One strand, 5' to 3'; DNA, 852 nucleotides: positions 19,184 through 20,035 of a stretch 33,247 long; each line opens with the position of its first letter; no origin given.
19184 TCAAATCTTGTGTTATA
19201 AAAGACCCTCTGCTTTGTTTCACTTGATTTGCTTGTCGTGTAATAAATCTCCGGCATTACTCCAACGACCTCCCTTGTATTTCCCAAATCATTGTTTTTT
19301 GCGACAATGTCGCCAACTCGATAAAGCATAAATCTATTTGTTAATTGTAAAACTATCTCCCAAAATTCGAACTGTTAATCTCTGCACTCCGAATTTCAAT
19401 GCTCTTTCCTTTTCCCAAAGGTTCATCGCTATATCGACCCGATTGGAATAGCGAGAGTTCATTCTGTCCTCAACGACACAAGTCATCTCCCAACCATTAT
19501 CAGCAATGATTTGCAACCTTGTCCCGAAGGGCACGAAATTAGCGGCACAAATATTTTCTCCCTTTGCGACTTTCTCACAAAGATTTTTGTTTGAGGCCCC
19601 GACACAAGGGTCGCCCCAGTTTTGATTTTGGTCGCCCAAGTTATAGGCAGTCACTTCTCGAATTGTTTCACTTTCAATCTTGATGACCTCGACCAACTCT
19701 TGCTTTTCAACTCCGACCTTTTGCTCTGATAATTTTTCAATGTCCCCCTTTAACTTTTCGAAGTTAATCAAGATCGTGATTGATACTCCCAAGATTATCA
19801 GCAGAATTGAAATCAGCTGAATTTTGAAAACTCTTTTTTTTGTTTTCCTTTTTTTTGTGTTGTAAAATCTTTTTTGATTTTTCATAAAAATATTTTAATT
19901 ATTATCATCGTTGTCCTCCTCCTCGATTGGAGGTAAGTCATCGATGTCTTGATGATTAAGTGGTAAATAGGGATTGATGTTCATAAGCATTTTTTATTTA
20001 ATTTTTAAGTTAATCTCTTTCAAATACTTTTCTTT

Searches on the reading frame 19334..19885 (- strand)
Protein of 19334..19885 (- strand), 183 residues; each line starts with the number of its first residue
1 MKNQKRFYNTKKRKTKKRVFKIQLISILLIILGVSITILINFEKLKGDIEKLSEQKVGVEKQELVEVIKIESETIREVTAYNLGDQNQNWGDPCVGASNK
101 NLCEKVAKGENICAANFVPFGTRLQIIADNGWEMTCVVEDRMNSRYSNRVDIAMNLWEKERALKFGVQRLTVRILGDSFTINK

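Call 4: search_protein_families(library=pfam, proteins=[window:19334-19885:-], max_evalue=1)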
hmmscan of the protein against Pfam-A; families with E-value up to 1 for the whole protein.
window:19334-19885:- (183 aa): 1 family
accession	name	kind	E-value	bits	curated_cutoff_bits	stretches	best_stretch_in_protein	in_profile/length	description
PF18181.6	SLATT_1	-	0.14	12.6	26.3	1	2-49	7-54/122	SMODS and SLOG-associating 2TM effector domain 1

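Call 5: search_protein_families(library=phrogs, proteins=[window:19334-19885:-], max_evalue=0.1)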
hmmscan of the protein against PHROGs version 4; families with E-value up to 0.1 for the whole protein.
window:19334-19885:- (183 aa): 5 families
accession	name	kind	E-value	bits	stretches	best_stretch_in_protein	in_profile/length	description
phrog_6631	-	unknown function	8.9e-08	32.9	1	77-175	155-250/251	-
phrog_31893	-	unknown function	0.00013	22.8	1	121-174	107-157/161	-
phrog_22529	-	unknown function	0.0025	18.5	1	77-174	55-145/148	-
phrog_24247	-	unknown function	0.0047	18.1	1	115-175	38-95/116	-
phrog_33758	-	unknown function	0.065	14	0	104-175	99-172/173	-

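Call 18: search_solved_structures(query=window:19334-19885:-, max_evalue=10, show_alignments=2)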
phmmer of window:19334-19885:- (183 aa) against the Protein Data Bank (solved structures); distinct sequences matched with E-value up to 10: 6.
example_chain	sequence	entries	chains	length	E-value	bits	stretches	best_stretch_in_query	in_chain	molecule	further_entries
3diw_A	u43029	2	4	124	0.23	14.4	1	125-169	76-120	Tax1-binding protein 3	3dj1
2l4s_A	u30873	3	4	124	0.23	14.4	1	125-169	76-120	Tax1-binding protein 3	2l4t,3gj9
2kg2_A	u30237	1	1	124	0.24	14.3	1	125-169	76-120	Tax1-binding protein 3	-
2vz5_A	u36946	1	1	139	0.28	14.1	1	125-169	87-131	TAX1-BINDING PROTEIN 3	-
4nnm_A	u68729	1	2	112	0.39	13.7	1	125-168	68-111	Tax1-binding protein 3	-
7an7_A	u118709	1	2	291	0.94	12.4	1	13-58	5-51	Chorismate dehydratase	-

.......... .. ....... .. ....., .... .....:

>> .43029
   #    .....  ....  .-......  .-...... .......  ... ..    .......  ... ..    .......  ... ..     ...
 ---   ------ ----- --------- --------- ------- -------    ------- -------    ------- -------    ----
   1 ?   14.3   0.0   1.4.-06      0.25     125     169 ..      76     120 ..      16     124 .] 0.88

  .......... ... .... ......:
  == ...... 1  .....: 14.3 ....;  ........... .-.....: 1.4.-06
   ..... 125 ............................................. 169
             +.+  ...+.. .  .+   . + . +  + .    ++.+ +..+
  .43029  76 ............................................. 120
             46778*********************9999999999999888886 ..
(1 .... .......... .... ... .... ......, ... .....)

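Call 35: find_homologous_proteins(query=window:19334-19885:-, max_evalue=0.001)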
Query window:19334-19885:- (183 aa): 174 proteins with E <= 0.001 among 224 candidates; the best 120 are listed.
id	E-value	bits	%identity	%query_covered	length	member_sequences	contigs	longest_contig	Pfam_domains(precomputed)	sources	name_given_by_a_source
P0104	4.5e-114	396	100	100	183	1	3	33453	-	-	-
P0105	1.1e-81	291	74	100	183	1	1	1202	-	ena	-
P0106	1.2e-65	238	61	99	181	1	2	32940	-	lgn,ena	-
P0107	1.0e-59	219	60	96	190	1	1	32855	-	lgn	-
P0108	7.5e-59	216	66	82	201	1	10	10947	-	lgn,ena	-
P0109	1.0e-57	213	60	91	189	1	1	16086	-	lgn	-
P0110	6.1e-53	197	58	80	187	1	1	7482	-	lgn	-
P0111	1.3e-51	193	58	85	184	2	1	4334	-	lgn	-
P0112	2.1e-51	192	60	85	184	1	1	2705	-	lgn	-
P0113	6.4e-51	190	57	87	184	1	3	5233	-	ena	-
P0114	3.2e-50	188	58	83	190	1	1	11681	-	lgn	-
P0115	3.5e-50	188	53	100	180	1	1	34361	-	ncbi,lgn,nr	ncbi:MAG: hypothetical protein EOL88_00710 [Bacteroidia bacterium]|nr:hypothetical protein [Bacteroi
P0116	1.1e-49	186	58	95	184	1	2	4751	-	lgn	-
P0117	1.5e-49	186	70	67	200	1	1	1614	-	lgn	-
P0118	3.4e-48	182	54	100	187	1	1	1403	-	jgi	-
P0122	1.1e-37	147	45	90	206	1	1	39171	-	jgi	jgi:3D (Asp-Asp-Asp) domain-containing protein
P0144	5.3e-29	119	43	95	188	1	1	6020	-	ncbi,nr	ncbi:MAG: hypothetical protein P1P85_05480 [Patescibacteria group bacterium]|nr:hypothetical protein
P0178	9.0e-28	115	57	55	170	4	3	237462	-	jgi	jgi:3D (Asp-Asp-Asp) domain-containing protein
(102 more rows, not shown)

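Call 43: find_encoding_contigs(protein=P0178, flank=8000, max_places=1)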
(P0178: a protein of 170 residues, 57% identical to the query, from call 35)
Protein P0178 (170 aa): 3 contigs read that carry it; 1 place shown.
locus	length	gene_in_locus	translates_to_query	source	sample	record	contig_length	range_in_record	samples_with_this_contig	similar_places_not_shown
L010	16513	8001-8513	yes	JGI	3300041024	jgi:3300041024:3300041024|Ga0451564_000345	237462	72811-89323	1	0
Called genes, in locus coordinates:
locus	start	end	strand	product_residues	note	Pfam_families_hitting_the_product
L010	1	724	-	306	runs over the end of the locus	-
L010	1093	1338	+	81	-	-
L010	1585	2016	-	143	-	PF07366:SnoaL, PF13474:SnoaL_3, PF12680:SnoaL_2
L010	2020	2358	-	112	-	PF12643:MazG-like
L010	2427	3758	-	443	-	-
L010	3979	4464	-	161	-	PF13668:Ferritin_2 (faint), PF02915:Rubrerythrin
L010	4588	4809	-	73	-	PF00581:Rhodanese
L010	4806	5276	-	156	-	-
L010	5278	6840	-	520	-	PF00350:Dynamin_N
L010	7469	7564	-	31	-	-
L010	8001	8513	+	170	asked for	-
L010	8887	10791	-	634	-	PF00512:HisKA (weak), PF02518:HATPase_c, PF00072:Response_reg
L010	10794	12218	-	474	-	PF00497:SBP_bac_3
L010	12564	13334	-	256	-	PF03747:ADP_ribosyl_GH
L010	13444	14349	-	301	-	-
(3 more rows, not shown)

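Call 60: search_solved_structures(query=A3, max_evalue=1, show_alignments=2)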
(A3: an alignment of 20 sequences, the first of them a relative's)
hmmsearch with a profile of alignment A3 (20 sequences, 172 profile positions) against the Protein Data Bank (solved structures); distinct sequences matched with E-value up to 1: 0.

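Call 61: search_protein_families(library=pfam, alignment_id=A3, max_evalue=0.1)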
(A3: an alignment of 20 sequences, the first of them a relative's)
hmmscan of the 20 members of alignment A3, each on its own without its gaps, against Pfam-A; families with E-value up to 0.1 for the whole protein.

A. member 1, P0104 (183 aa): 0 families

B. families by the number of members that match (of 20 scanned): 6 families
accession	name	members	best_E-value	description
PF10794.15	DUF2606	1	0.0066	Protein of unknown function (DUF2606)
PF16023.11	DUF4784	1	0.015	DUF4784 WD40-like domain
PF18672.6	PilZN1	1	0.048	N-terminal PilZ-like domain PilZN1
PF04467.17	DUF483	1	0.053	Protein of unknown function (DUF483)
PF01040.23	UbiA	1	0.061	UbiA prenyltransferase family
PF01243.27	PNPOx_N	1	0.079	Pyridoxamine 5'-phosphate oxidase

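Call 62: search_protein_families(library=ncbifam, proteins=[window:19334-19885:-, P0178, P0122, P0144], max_evalue=0.1)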
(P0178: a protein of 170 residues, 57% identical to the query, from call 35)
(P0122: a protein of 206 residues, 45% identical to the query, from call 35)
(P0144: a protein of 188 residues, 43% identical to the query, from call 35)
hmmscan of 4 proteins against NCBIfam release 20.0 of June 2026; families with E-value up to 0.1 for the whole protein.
window:19334-19885:- (183 aa): 2 families
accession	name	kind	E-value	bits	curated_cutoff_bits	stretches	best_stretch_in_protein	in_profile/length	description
NF033634.1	SLATT_1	domain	0.009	16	41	1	2-44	7-46/132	SLATT domain-containing protein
NF038347.1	FtsX_Gpos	exception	0.0093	15.3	225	1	22-78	26-85/296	permease-like cell division protein FtsX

P0178 (170 aa): 1 family
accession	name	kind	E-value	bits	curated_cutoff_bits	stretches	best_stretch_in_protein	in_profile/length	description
NF058633.1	StatPhSurvSpsC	equivalog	0.023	14.2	280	1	110-170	137-196/223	stationary phase survival protein SpsC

P0122 (206 aa): 0 families

P0144 (188 aa): 2 families
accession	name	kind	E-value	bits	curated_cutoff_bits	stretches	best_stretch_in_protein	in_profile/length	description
NF040676.1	wall_bind_EntB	exception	0.00086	17.9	780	1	95-186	399-489/490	cell wall-binding protein EntB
NF009514.0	PRK12873.1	equivalog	0.05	13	246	1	4-47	67-110/297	4-hydroxybenzoate polyprenyltransferase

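Call 70: predict_structure(alignment_id=A3)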
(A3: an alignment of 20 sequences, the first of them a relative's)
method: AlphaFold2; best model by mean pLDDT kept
length: 183 residues; sequences in the alignment: 20
mean_pLDDT: 89.8   pTM: 0.63
mean pLDDT of the five models: 89.8, 88.4, 86.0, 85.7, 85.5
residues with pLDDT >= 90: 134; 70-90: 31; 50-70: 17; < 50: 1
segments of 3 or more residues with pLDDT < 50: none
pLDDT, mean of each block of 10 residues (from residue 1): 56 79 93 95 90 67 88 98 89 94 97 98 97 97 95 95 93 96 86
secondary structure, 60 per line:
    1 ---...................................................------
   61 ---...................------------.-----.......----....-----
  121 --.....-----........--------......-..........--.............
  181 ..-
elements in order: H4-54 E64-82 H102-107 E112-115 E123-127 E133-140 E149-154 H156-165 E168-182

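Call 74: fold_search(model_id=the predicted structure, library=pdb)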
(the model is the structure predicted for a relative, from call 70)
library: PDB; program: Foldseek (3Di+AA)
matches with E <= 10: 842; with E <= 0.001: 7
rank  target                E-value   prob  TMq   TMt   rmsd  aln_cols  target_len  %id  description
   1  4avr_A                4.5e-05  1.00  0.37  0.67   3.9       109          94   18  Crystal structure of the hypothetical protein Pa4485 from Pseudomonas aeruginosa (released 2013-01-09)
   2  8v3w_H                2.8e-04  1.00  0.43  0.15   7.2       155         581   19  CryoEM Structure of Diffocin - precontracted - Baseplate - focused refinement on triplex region (released 2024-08-28)
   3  8kea_A                3.6e-04  1.00  0.47  0.12   6.0       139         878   14  Cyanophage A-1(L) baseplate-initiators (released 2024-04-10)
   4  6ti2_A                4.0e-04  1.00  0.37  0.41   5.3       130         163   19  Structure of the Ustilago maydis chorismate mutase 1 in complex with KWL1-b from Zea mays (released 2020-05-06)
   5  6fpg_E                8.6e-04  1.00  0.41  0.47   4.6       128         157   16  Structure of the Ustilago maydis chorismate mutase 1 in complex with a Zea mays kiwellin (released 2019-01-16)
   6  5ntb_A                8.6e-04  1.00  0.40  0.63   4.9       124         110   14  Streptomyces papain inhibitor (SPI) (released 2018-03-07)
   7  6fpg_I                9.7e-04  1.00  0.39  0.46   5.2       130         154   16  Structure of the Ustilago maydis chorismate mutase 1 in complex with a Zea mays kiwellin (released 2019-01-16)
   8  6fpg_D                1.6e-03  1.00  0.41  0.48   5.0       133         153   16  Structure of the Ustilago maydis chorismate mutase 1 in complex with a Zea mays kiwellin (released 2019-01-16)
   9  6fpg_H                2.1e-03  1.00  0.40  0.46   5.0       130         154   16  Structure of the Ustilago maydis chorismate mutase 1 in complex with a Zea mays kiwellin (released 2019-01-16)
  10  4jcw_A                2.1e-03  1.00  0.37  0.34   5.6       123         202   17  Crystal structure of Clavibacter michiganensis expansin in complex with cellopentaose (released 2014-03-05)
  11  4x9u_B                2.2e-03  1.00  0.39  0.49   5.2       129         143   19  Crystal structure of the kiwifruit allergen Act d 5 (released 2015-07-29)
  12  4pmk_A                3.2e-03  1.00  0.37  0.42   5.4       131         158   22  Crystal structure of kiwellin (released 2014-08-13)
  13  7wvr                  3.4e-03  1.00  0.40  0.37   4.3       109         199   15  Crystal structure of Talaromyces leycettanus JCM12802 expansin (released 2022-12-14)
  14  4x9u_A                3.6e-03  1.00  0.36  0.36   6.0       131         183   21  Crystal structure of the kiwifruit allergen Act d 5 (released 2015-07-29)
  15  9ms5_A                4.3e-03  1.00  0.40  0.37   4.3       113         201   17  Crystal structure of an expansin (Ss_EXLX1) from Streptomyces sp. (released 2025-05-21)
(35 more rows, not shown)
